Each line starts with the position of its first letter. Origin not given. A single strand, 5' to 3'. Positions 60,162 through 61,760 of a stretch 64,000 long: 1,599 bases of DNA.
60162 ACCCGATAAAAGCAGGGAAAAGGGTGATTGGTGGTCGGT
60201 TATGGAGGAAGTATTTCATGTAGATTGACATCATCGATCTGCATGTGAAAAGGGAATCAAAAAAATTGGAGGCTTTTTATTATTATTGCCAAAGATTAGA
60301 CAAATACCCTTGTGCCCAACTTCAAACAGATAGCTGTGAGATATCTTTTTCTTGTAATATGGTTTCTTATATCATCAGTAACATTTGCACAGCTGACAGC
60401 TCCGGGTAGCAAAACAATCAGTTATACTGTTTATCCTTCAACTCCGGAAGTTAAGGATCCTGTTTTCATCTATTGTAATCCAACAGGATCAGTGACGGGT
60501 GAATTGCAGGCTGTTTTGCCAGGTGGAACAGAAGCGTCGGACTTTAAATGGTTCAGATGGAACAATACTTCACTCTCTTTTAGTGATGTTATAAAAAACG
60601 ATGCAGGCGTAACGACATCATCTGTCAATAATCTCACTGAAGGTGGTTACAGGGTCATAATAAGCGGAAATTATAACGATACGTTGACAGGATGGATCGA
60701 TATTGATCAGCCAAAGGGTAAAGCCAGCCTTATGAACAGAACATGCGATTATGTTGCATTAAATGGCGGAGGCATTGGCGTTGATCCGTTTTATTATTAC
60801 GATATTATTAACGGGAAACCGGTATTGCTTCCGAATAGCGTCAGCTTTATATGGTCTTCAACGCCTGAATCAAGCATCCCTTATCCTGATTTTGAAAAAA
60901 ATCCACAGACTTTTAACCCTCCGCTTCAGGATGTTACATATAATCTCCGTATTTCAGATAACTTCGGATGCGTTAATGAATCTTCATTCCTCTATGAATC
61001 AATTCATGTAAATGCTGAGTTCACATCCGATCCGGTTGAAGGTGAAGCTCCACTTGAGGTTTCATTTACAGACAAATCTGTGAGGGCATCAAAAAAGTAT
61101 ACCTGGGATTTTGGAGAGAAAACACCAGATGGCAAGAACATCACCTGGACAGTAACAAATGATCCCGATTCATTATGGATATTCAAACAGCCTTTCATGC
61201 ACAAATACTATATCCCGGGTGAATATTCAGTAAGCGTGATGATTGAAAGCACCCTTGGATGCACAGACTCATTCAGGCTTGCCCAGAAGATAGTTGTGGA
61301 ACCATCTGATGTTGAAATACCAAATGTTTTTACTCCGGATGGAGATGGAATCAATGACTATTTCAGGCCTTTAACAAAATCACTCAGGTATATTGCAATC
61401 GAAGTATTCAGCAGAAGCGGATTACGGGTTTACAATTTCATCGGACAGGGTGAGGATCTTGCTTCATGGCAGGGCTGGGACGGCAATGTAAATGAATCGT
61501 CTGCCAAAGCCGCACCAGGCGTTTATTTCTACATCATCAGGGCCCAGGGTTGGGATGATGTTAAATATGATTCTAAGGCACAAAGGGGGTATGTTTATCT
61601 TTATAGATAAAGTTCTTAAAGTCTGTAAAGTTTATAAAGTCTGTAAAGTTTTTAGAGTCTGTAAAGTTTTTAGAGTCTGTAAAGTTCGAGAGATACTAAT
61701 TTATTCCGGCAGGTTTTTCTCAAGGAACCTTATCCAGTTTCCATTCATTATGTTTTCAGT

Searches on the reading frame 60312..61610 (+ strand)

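Call 29: search_protein_families(library=pfam, proteins=[window:60312-61610:+])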
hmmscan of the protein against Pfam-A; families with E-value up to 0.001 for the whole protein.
window:60312-61610:+ (432 aa): 3 families
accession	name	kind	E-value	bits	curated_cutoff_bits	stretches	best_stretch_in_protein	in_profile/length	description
PF13585.12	CHU_C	-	2e-14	53.9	27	1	334-430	1-86/86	CHU_C Type IX secretion signal domain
PF18911.6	PKD_4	-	6.6e-05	23.3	27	0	243-320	16-77/85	PKD domain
PF00801.26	PKD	-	0.00013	22.4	23.5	1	241-316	8-70/80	PKD domain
